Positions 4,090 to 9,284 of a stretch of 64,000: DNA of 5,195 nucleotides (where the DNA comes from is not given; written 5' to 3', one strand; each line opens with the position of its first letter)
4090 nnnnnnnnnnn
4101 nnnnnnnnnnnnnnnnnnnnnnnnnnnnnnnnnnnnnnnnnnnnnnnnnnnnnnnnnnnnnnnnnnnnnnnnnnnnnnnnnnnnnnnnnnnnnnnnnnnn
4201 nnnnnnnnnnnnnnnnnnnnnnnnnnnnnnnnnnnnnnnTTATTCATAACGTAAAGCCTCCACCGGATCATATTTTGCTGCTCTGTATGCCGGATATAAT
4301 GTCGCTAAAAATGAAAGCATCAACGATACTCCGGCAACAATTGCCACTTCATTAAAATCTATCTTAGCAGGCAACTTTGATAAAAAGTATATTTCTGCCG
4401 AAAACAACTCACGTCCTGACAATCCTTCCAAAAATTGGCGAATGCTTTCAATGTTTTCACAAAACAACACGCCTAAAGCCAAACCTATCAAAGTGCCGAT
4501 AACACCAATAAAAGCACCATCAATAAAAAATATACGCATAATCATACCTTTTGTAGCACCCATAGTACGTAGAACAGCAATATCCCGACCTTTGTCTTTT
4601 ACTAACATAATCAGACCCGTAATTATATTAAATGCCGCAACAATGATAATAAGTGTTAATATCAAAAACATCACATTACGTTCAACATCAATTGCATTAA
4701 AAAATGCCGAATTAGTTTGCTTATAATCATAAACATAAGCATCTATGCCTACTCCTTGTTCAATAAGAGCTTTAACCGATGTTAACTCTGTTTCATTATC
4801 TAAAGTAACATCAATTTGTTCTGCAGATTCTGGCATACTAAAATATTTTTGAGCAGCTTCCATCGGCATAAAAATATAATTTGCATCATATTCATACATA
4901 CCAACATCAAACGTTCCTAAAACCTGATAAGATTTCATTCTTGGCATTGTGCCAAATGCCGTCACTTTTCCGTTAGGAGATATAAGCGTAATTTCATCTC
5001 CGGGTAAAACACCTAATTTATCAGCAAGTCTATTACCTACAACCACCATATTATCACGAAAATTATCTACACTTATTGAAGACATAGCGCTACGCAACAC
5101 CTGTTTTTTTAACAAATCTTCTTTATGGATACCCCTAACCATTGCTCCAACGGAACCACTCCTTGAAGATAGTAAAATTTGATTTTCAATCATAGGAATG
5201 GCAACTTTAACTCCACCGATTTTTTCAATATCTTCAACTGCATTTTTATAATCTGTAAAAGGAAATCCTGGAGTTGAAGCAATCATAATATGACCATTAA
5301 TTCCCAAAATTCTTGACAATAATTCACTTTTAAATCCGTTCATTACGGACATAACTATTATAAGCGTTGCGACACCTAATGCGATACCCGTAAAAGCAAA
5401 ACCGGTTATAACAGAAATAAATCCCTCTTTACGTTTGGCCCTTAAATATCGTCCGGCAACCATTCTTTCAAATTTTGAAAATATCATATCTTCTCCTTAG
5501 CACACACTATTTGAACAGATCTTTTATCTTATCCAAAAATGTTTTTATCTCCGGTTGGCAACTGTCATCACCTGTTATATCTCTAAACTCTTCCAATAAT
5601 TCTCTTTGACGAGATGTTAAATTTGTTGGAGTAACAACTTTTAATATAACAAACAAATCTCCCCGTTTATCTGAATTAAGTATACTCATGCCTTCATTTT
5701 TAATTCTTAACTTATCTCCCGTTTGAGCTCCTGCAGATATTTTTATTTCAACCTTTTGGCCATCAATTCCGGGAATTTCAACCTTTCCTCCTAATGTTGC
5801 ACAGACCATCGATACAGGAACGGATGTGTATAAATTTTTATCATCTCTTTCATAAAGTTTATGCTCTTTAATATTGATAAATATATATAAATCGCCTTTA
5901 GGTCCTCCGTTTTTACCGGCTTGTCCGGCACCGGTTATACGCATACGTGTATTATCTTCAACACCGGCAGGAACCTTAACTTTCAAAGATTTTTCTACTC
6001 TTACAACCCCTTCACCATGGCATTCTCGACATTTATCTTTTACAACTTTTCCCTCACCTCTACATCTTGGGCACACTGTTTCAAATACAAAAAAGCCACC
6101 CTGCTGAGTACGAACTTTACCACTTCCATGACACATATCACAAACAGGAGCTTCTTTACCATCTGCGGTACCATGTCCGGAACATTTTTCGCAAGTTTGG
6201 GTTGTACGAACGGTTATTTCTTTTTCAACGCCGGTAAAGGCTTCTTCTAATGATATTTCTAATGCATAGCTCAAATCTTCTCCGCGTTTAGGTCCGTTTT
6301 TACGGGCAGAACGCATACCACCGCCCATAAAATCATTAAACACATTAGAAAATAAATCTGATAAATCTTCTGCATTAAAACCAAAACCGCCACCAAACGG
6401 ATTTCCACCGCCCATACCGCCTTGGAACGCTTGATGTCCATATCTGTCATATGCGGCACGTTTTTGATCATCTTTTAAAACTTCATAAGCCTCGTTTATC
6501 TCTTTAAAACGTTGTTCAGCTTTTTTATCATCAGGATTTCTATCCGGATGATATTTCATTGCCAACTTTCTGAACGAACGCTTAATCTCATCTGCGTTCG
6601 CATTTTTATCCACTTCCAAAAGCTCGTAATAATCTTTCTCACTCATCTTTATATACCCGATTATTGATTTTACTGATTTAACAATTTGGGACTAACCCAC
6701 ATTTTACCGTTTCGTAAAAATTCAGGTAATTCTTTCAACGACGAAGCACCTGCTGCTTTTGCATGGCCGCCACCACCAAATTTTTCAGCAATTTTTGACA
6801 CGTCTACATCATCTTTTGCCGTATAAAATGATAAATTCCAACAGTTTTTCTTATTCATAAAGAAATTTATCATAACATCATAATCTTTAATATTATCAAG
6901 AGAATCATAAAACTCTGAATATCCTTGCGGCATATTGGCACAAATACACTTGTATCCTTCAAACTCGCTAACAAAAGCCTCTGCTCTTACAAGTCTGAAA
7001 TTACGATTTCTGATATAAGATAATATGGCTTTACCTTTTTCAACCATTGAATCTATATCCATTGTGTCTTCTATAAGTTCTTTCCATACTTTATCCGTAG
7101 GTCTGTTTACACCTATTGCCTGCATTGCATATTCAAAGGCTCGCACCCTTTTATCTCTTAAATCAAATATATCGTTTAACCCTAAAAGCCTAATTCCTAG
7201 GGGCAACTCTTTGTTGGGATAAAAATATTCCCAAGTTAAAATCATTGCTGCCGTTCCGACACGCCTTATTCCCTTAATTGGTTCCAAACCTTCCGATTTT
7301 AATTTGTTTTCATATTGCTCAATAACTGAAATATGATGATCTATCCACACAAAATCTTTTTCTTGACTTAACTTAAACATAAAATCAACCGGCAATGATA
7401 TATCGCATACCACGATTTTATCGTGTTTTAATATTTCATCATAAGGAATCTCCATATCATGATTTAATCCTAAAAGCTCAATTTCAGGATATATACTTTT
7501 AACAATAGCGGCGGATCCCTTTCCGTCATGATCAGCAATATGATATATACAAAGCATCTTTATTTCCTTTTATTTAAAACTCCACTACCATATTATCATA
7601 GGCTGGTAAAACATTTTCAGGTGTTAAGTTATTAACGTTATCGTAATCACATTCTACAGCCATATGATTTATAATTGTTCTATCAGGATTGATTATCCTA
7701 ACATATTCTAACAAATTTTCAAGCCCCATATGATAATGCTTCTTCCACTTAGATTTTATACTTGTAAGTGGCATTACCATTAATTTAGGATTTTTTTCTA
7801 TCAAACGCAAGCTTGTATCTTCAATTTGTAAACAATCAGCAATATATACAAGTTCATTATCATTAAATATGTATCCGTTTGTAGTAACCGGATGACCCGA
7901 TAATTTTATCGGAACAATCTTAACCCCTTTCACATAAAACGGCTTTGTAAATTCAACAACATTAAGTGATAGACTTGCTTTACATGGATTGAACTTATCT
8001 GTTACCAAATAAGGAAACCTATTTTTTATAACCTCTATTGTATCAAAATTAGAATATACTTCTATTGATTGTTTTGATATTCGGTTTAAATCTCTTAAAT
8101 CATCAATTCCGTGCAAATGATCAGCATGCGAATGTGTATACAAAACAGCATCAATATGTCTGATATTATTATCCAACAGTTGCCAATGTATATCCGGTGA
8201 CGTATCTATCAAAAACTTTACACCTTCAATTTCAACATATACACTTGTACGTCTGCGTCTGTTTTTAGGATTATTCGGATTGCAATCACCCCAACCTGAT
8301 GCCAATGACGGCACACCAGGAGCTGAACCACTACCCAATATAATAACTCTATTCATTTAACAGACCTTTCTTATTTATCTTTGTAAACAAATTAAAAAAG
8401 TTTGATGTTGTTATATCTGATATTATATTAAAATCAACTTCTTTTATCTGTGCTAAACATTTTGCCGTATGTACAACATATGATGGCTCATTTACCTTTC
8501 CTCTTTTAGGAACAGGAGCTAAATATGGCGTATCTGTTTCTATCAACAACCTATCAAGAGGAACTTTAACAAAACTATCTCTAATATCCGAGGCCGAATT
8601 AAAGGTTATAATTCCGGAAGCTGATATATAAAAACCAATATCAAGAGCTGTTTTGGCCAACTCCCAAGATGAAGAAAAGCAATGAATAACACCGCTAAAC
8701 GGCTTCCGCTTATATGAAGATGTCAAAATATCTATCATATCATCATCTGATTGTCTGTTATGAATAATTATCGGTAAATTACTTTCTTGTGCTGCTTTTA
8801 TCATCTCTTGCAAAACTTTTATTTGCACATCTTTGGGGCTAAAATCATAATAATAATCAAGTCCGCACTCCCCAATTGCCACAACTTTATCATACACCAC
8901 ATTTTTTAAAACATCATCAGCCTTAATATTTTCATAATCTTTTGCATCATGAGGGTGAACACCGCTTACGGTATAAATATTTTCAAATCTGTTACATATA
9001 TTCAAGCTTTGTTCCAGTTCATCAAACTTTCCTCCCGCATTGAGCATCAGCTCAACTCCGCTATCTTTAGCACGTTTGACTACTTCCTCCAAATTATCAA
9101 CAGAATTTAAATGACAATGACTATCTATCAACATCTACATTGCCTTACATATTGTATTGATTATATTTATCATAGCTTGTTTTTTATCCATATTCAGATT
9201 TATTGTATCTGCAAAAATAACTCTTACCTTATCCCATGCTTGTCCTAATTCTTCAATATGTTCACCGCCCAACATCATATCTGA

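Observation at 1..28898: Anaerobic-type pyruvate/acetate energy module (PFOR, PPDK, Pta, AckA) in a reduced, intracellular-style genome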

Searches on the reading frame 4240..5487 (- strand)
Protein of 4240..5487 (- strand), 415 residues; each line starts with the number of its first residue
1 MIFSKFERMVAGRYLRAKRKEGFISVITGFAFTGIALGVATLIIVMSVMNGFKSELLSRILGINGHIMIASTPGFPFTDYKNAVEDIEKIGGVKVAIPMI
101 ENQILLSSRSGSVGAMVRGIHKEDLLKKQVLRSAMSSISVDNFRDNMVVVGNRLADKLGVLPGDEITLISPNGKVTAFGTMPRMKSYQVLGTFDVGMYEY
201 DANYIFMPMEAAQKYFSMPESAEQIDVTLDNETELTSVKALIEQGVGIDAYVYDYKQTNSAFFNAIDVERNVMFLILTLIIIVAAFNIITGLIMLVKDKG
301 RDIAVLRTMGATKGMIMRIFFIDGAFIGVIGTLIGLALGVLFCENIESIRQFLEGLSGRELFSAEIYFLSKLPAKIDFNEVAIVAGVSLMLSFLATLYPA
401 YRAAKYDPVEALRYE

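Call 4: search_protein_families(library=ncbifam, proteins=[window:4240-5487:-])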
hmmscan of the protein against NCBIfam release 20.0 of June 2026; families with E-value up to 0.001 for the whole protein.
window:4240-5487:- (415 aa): 9 families
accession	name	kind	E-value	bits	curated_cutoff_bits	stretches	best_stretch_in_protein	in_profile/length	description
TIGR02212.1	lolCE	equivalog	2.5e-143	477.9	362.45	1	6-415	2-411/411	lipoprotein-releasing ABC transporter permease subunit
NF008357.0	PRK11146.1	exception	6.9e-82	275.5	439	1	8-412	7-411/414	lipoprotein-releasing ABC transporter permease subunit LolE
TIGR02213.1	lolE_release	exception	1.2e-77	261.5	540.35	1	9-412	5-408/411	lipoprotein-releasing ABC transporter permease subunit LolE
NF008076.0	PRK10814.1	exception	1.1e-65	222.2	473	1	10-415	9-399/399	lipoprotein-releasing ABC transporter permease subunit LolC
TIGR03434.1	ADOP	subfamily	7.6e-13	47.5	622.3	2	270-346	271-347/803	ADOP family duplicated permease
NF038347.1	FtsX_Gpos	exception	1.5e-11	44.2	225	1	226-339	125-237/296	permease-like cell division protein FtsX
NF038346.1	FtsX_actino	exception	1.1e-10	41.4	250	1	222-357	132-265/308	permease-like cell division protein FtsX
TIGR00439.2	FtsX_Gneg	equivalog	4.4e-06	26.1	255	1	231-347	129-244/292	permease-like cell division protein FtsX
NF041854.1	ABC_perm_YbbP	equivalog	6e-05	21.1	999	1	232-345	203-316/806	putative ABC transporter permease subunit YbbP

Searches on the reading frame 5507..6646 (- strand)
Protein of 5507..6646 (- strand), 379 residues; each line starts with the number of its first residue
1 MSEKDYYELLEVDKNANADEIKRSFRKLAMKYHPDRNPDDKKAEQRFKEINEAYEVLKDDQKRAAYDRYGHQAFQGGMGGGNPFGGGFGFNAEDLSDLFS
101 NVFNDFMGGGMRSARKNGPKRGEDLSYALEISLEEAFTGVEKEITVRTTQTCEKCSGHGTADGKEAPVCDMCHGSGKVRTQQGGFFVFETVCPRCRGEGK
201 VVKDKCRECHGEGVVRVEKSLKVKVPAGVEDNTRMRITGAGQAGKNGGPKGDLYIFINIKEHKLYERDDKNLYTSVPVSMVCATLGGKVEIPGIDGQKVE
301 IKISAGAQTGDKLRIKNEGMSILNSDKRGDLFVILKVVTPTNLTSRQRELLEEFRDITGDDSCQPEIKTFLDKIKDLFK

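Call 4: search_protein_families(library=ncbifam, proteins=[window:5507-6646:-])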
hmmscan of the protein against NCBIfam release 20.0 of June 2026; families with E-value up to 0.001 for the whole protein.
window:5507-6646:- (379 aa): 19 families
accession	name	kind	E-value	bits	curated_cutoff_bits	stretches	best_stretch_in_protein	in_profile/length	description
NF008035.0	PRK10767.1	subfamily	2.6e-153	510.5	338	1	1-379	1-370/374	molecular chaperone DnaJ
TIGR02349.1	DnaJ_bact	equivalog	2.6e-131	438.2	377.2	1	5-356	1-352/354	molecular chaperone DnaJ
NF010894.0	PRK14301.1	equivalog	1.5e-121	405.9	548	1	1-376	1-368/373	chaperone protein DnaJ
NF010871.0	PRK14278.1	equivalog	4.9e-103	344.9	502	1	4-372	3-369/378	molecular chaperone DnaJ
NF010885.0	PRK14292.1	equivalog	1.6e-101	340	585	1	4-379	2-369/371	chaperone protein DnaJ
NF010874.0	PRK14281.1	equivalog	2.2e-98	330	619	1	3-378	2-396/397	chaperone protein DnaJ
NF010872.0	PRK14279.1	equivalog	4.1e-88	296.1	556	1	3-357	8-378/394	molecular chaperone DnaJ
NF007618.0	PRK10266.1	equivalog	9.4e-63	212.5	403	2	216-356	155-292/306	curved DNA-binding protein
NF010892.0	PRK14299.1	equivalog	1.2e-58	198.7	392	2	1-171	1-177/291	chaperone protein DnaJ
NF037946.1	terminal_TopJ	equivalog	5.1e-57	194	300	2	3-94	4-85/810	terminal organelle assembly protein TopJ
TIGR03835.1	termin_org_DnaJ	equivalog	1.8e-33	116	512.25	2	4-74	2-71/871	terminal organelle assembly protein TopJ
NF050028.1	CldAdptActJ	equivalog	6.6e-11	42.6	150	1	5-66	3-69/93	cold adaptation protein ActJcold adaptation protein ActJ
NF058604.1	RtpA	equivalog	1.2e-08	34.9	65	1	189-216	9-36/50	anti-TRAP protein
NF006948.0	PRK09430.1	equivalog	3.8e-07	30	162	1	5-61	201-264/267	co-chaperone DjlA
TIGR00714.1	hscB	equivalog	2.3e-06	27.8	46.75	1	20-66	7-56/156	Fe-S protein assembly co-chaperone HscB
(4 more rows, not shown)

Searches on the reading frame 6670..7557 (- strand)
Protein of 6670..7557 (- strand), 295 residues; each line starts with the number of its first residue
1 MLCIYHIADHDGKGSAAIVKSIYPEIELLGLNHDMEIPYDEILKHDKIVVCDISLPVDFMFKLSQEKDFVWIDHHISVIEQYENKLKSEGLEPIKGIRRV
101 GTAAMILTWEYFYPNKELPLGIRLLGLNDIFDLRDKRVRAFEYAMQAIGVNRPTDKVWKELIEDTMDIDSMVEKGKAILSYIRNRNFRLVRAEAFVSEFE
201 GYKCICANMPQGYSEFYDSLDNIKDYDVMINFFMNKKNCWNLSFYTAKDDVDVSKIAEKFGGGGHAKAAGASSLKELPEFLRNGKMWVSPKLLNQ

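Call 6: search_protein_families(library=ncbifam, max_evalue=1e-10, proteins=[window:6670-7557:-])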
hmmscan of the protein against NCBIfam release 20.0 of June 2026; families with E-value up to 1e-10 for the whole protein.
window:6670-7557:- (295 aa): 0 families

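Call 42: search_protein_families(library=pfam, max_evalue=0.001, proteins=[window:6670-7557:-])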
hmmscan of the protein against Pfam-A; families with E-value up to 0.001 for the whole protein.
window:6670-7557:- (295 aa): 2 families
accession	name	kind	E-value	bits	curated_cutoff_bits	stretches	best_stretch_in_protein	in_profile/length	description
PF02272.25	DHHA1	-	1.3e-07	32.5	25.9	1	214-283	19-95/102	DHHA1 domain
PF01368.27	DHH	-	0.00057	20.6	28.1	1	5-78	6-76/125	DHH family, N-terminal domain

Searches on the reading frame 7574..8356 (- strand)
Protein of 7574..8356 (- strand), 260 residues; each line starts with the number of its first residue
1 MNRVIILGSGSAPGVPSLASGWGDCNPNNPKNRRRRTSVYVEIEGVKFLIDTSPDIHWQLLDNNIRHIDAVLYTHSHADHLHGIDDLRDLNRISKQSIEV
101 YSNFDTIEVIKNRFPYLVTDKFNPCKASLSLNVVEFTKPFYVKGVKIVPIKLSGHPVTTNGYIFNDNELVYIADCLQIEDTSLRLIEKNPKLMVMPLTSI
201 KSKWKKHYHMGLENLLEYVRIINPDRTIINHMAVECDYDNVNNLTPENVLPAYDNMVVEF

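Call 6: search_protein_families(library=ncbifam, max_evalue=1e-10, proteins=[window:7574-8356:-])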
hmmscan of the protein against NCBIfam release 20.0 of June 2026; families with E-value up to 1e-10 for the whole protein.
window:7574-8356:- (260 aa): 4 families
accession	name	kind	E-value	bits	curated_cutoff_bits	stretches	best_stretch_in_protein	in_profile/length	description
NF038231.1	MBL_Geo_Pelo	equivalog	2.3e-55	187.9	360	1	4-258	2-249/250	GPMC system MBL fold metallohydrolase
NF002553.0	PRK02113.1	equivalog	1.2e-43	149.4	386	1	3-258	2-250/252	MBL fold metallo-hydrolase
TIGR03307.1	PhnP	equivalog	1.7e-18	66.9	272.25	1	4-258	3-249/249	phosphonate metabolism protein PhnP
TIGR02651.1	RNase_Z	equivalog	3.2e-11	42.8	292.95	0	28-167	10-150/302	ribonuclease Z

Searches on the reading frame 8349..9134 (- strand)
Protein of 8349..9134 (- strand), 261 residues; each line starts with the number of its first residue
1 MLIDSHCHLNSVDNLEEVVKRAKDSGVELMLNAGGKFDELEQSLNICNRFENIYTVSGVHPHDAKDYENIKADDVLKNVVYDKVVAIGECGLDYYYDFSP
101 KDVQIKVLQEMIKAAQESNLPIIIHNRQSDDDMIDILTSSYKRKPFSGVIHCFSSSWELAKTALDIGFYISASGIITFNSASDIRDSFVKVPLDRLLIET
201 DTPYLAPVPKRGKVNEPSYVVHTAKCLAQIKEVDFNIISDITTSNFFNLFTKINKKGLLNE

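Call 6: search_protein_families(library=ncbifam, max_evalue=1e-10, proteins=[window:8349-9134:-])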
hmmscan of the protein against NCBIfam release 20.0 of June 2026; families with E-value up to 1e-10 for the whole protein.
window:8349-9134:- (261 aa): 5 families
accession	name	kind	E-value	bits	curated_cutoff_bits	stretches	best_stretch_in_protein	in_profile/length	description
TIGR00010.1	TIGR00010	subfamily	8.5e-82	274.4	206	1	2-251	1-252/253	YchF/TatD family DNA exonuclease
NF008075.0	PRK10812.1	equivalog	1.1e-61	208.4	438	1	1-251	2-255/265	metal-dependent hydrolase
NF007745.0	PRK10425.1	equivalog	7.6e-46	156.4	395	1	14-251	16-257/260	3'-5' ssDNA/RNA exonuclease TatD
NF008522.0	PRK11449.1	equivalog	1.1e-35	123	481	1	2-251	5-257/259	metal-dependent hydrolase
NF041926.1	QatD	equivalog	8.6e-26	90.5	230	1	4-248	1-238/239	Qat anti-phage system TatD family nuclease QatD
